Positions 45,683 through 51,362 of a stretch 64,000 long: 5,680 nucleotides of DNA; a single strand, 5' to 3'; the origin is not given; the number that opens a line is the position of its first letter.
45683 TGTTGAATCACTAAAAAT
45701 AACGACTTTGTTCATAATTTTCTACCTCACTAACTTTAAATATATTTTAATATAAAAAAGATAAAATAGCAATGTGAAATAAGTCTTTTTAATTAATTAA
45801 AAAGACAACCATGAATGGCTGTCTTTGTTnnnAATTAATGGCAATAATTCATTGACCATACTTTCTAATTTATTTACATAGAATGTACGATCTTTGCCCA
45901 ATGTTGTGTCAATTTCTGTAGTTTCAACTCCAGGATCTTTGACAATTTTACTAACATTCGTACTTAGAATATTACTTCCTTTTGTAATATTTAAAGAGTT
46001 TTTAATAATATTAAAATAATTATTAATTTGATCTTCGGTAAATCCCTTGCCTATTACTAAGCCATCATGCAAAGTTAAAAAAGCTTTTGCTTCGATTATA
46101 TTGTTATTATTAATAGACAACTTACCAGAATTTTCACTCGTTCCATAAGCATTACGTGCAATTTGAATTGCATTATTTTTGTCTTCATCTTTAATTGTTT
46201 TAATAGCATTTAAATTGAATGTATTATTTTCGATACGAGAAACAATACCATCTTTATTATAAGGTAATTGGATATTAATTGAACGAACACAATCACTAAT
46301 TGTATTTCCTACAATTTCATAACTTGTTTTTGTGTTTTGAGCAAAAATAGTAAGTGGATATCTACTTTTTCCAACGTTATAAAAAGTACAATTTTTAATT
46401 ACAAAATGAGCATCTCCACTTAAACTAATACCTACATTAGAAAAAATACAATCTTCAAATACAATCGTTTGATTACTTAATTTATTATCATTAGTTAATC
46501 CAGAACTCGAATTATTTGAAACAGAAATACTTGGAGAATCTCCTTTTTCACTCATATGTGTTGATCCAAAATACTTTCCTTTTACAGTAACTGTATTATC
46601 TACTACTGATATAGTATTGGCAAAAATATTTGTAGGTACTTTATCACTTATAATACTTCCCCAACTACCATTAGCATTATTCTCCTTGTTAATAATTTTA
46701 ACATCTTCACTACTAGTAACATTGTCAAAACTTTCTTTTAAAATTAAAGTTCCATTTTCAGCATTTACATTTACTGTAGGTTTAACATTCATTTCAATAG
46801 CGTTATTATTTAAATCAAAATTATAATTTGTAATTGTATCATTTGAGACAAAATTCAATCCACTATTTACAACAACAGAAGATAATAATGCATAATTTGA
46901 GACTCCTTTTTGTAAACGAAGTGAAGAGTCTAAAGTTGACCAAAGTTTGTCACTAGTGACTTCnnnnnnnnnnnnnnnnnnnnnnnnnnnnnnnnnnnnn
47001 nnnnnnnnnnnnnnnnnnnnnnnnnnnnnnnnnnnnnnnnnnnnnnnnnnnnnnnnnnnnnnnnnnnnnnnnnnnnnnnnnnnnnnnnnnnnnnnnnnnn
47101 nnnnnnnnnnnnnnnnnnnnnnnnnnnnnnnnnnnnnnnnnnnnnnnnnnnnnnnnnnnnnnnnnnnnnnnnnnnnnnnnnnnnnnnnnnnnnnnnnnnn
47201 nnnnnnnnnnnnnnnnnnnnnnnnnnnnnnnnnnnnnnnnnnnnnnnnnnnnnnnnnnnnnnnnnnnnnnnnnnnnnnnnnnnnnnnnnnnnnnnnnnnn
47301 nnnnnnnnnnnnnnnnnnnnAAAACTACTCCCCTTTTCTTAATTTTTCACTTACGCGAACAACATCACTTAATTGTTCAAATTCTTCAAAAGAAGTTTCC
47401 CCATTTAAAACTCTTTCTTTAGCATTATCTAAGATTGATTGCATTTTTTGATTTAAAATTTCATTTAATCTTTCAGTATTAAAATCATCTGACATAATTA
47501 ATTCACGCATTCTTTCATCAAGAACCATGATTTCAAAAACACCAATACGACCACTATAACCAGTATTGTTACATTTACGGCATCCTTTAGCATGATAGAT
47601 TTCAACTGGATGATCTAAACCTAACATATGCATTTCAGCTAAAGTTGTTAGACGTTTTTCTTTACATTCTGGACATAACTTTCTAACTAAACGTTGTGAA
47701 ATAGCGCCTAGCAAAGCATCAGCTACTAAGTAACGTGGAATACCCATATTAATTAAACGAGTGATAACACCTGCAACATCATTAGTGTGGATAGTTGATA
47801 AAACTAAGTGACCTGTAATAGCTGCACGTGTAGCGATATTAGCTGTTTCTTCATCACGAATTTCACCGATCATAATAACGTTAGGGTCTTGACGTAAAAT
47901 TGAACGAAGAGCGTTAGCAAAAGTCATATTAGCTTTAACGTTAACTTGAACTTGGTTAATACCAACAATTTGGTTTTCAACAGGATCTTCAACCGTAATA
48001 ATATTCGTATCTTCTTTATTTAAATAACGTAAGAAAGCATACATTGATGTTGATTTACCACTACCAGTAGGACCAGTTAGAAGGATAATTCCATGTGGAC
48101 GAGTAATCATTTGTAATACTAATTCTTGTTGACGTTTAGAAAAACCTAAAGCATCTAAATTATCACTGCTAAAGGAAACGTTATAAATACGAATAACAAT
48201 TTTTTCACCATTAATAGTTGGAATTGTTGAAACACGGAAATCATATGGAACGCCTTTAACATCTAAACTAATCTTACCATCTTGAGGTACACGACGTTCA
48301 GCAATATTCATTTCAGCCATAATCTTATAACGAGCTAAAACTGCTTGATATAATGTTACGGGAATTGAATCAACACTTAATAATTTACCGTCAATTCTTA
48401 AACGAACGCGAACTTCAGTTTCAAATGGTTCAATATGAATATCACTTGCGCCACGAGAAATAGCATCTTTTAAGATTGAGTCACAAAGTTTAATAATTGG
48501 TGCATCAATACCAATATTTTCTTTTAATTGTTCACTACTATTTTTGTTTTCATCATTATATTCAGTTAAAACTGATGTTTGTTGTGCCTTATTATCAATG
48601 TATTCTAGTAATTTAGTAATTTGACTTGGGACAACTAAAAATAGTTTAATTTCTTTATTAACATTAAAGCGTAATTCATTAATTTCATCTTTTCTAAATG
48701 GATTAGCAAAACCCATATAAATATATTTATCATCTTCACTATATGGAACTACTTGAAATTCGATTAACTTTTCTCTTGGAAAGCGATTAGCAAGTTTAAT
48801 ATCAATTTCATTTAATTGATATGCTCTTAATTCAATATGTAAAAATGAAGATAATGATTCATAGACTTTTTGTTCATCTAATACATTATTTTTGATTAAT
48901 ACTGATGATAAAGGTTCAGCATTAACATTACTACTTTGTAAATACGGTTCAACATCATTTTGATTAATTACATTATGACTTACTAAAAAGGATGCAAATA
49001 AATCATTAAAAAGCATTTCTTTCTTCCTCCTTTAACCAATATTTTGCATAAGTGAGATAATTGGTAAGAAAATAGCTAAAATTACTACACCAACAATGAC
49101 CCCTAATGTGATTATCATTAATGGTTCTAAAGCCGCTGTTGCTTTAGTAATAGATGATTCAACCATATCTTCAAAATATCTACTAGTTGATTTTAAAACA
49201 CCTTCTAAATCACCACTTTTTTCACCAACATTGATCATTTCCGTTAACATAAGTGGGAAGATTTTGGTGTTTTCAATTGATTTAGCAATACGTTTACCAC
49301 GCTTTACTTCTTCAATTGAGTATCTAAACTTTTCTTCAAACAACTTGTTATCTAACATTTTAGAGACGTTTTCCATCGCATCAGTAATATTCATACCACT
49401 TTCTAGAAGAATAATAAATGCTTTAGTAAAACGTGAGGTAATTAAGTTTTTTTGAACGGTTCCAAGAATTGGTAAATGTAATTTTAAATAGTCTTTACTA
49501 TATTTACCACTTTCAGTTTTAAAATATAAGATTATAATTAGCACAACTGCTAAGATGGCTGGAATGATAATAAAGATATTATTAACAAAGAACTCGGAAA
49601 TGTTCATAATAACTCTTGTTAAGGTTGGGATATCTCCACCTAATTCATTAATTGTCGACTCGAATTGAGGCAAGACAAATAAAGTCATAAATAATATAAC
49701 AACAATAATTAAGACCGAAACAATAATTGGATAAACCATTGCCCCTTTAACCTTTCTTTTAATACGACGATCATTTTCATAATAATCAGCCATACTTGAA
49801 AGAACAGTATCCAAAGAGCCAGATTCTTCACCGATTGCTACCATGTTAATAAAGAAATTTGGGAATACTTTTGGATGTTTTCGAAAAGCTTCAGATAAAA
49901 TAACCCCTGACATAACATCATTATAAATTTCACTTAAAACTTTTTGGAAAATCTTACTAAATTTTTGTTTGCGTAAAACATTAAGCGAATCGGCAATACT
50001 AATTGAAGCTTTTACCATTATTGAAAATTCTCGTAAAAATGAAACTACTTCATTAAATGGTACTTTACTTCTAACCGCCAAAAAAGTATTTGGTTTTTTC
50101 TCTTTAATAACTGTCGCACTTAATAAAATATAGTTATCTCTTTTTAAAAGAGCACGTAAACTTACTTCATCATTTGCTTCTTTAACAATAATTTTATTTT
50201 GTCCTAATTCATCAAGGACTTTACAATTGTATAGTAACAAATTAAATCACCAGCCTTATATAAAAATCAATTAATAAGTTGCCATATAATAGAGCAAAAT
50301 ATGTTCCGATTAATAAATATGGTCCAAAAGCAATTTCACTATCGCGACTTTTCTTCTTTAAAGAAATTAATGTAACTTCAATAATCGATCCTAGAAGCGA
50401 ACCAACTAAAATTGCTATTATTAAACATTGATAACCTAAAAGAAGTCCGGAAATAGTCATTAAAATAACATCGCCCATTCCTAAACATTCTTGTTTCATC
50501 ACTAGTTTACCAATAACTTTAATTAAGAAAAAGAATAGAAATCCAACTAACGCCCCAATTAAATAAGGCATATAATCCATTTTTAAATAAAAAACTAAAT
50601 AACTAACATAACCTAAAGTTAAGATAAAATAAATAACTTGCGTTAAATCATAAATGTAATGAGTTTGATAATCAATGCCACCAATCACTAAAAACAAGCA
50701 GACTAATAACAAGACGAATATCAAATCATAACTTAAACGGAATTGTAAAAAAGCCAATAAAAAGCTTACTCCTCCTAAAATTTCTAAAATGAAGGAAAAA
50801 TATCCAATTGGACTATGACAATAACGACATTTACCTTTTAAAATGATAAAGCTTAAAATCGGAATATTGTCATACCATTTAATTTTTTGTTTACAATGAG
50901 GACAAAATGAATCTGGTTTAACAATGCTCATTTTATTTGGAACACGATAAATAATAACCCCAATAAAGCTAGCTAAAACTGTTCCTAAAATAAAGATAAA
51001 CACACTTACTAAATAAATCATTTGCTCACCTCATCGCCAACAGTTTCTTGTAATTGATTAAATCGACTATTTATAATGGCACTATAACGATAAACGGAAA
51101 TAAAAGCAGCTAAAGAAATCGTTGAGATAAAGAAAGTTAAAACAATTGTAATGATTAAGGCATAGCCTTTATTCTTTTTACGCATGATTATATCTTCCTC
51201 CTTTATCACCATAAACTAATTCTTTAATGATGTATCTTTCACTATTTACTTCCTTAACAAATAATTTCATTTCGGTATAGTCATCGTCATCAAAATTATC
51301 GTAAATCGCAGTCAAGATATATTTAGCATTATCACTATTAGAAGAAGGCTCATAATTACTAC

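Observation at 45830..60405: Type IV pilus locus with a paralogous pilin family whose C-terminal domains range from 149 to 881 aa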

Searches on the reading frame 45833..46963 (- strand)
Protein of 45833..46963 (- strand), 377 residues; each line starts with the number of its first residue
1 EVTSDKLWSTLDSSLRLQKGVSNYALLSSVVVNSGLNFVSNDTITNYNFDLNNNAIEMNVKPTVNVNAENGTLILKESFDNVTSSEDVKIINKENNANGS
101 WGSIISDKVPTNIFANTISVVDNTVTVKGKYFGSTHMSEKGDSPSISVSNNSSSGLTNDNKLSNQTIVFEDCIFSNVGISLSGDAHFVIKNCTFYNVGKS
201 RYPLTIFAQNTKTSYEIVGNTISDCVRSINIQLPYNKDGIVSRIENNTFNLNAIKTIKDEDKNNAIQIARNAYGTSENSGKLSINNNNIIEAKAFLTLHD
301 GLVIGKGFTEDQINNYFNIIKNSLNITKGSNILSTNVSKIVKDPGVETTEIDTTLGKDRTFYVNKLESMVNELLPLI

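Call 89: search_dna_similar(query=window:45833-46963:-, collection=phages, mode=protein, max_evalue=0.001, max_rows=10)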
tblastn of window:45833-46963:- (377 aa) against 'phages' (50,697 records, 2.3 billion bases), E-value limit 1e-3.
No match.

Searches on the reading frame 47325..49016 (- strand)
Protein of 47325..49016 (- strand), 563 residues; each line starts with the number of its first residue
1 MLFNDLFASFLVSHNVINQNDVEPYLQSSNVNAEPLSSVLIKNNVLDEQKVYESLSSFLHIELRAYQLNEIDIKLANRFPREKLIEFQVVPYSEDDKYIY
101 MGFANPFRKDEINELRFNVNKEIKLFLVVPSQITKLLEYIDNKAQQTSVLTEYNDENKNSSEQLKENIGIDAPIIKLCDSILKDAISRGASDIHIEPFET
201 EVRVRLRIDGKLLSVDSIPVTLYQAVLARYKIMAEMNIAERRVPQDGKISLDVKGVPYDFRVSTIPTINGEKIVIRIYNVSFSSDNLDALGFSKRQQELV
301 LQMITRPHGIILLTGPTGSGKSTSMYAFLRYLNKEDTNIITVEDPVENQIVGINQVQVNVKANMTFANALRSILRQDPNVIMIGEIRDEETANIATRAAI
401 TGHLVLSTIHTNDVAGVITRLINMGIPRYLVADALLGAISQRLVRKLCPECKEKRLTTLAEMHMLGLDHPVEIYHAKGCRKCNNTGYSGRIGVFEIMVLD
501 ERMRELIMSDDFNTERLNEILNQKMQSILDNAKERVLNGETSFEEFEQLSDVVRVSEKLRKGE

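Call 3: search_protein_families(library=pfam, proteins=[window:47325-49016:-], max_evalue=0.1)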
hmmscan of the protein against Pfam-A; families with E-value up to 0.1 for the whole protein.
window:47325-49016:- (563 aa): 26 families (the best 25 are shown)
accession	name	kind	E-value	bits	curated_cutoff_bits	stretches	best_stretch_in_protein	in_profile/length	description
PF00437.27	T2SSE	-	7.9e-134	446.4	24.9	1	171-546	5-368/370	Type II/IV secretion system protein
PF05157.20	MshEN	-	2e-09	37.8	23.1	1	69-140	11-83/90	MshEN domain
PF13604.12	AAA_30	-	2.6e-06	27.7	27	1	293-340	3-50/191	AAA domain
PF13401.12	AAA_22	-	3.4e-05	24.6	27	1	307-348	4-45/130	AAA domain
PF13191.12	AAA_16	-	4.3e-05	24.5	32.6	1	305-421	17-123/167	AAA ATPase domain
PF13173.12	AAA_14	-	0.00037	20.9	27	1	309-388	3-73/129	AAA domain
PF12775.13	AAA_7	-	0.00038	20.5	25.8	1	298-342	23-67/181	P-loop containing dynein motor region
PF20720.3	nSTAND3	-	0.00047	20.3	27.2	1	306-347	15-56/155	Novel STAND NTPase 3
PF13555.12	AAA_29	-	0.00051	20.2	27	1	306-329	20-43/61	P-loop containing region of AAA domain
PF25199.1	nSTAND_NTPase5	-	0.0036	17.6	34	1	306-350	39-84/145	Novel STAND NTPase 5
PF00005.33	ABC_tran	-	0.0041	18.2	25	1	307-353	10-52/137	ABC transporter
PF07728.20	AAA_5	-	0.0088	16.5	22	1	311-388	2-77/139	AAA domain (dynein-related subfamily)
PF13476.12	AAA_23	-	0.013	16.6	27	1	307-330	18-41/201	AAA domain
PF01637.24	ATPase_2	-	0.015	15.5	33.2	0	301-360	12-72/225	ATPase domain predominantly from Archaea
PF03266.21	NTPase_1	-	0.018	15.4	23.9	0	311-367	2-61/168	NTPase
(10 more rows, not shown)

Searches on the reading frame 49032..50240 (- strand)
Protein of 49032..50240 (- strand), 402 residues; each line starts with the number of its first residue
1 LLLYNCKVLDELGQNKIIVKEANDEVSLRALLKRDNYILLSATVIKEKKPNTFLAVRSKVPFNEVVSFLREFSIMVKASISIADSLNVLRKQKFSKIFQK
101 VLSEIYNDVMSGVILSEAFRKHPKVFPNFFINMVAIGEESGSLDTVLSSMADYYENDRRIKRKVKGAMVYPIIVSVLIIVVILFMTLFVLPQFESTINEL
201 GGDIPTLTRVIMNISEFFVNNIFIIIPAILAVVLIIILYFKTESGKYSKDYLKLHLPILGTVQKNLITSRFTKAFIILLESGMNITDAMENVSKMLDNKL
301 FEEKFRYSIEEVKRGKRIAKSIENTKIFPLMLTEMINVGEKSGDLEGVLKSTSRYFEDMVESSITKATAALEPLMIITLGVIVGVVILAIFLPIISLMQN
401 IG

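Call 3: search_protein_families(library=pfam, proteins=[window:49032-50240:-], max_evalue=0.1)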
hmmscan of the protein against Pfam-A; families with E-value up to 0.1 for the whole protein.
window:49032-50240:- (402 aa): 4 families
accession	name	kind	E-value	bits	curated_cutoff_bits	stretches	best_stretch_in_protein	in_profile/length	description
PF00482.28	T2SSF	-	9.7e-60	200.5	25.2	2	68-191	1-125/125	Type II secretion system (T2SS), protein F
PF20990.2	DUF2207_C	-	0.0024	18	33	1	144-258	108-203/247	Predicted membrane protein (DUF2207) C-terminal domain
PF19592.4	DUF6097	-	0.021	15.5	27.5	1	174-248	66-136/152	Family of unknown function (DUF6097)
PF12575.13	Pox_EPC_I2-L1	-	0.076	13.7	23.4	0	143-187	24-69/72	Poxvirus entry protein complex L1 and I2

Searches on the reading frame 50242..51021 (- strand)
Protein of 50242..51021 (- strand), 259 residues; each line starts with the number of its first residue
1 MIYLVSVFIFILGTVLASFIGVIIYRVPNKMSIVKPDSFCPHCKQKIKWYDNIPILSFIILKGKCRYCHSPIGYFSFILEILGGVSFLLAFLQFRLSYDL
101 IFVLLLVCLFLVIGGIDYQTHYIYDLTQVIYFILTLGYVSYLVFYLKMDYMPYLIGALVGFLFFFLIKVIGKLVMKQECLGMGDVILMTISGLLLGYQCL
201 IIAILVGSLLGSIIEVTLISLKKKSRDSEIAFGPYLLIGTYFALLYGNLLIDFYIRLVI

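Call 3: search_protein_families(library=pfam, proteins=[window:50242-51021:-], max_evalue=0.1)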
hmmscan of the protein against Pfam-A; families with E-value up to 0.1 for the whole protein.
window:50242-51021:- (259 aa): 3 families
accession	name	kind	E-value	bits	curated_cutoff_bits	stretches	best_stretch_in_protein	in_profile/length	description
PF06750.18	A24_N_bact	-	7.4e-31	106.5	23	1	11-94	1-84/84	Bacterial Peptidase A24 N-terminal domain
PF01478.23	Peptidase_A24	-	2.2e-11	44.6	26.5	1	104-214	1-102/104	Type IV leader peptidase family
PF12773.13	DZR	-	0.074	13.7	27.3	0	36-72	11-34/45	Double zinc ribbon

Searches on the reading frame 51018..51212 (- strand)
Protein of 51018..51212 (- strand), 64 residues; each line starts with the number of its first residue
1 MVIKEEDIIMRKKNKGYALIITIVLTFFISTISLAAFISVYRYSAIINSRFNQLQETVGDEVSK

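Call 4: search_protein_families(library=pfam, proteins=[window:51018-51212:-], max_evalue=0.1)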
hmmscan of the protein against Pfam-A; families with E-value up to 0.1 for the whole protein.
window:51018-51212:- (64 aa): 1 family
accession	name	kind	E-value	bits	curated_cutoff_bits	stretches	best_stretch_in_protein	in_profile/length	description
PF22850.1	CATSPERD-E_C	-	0.038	13.9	27.4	1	5-54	139-187/215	CATSPERD/E C-terminal domain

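Call 8: search_protein_families(library=ncbifam, proteins=[window:51018-51212:-], max_evalue=0.1)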
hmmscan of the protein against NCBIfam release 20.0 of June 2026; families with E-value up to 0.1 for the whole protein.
window:51018-51212:- (64 aa): 0 families
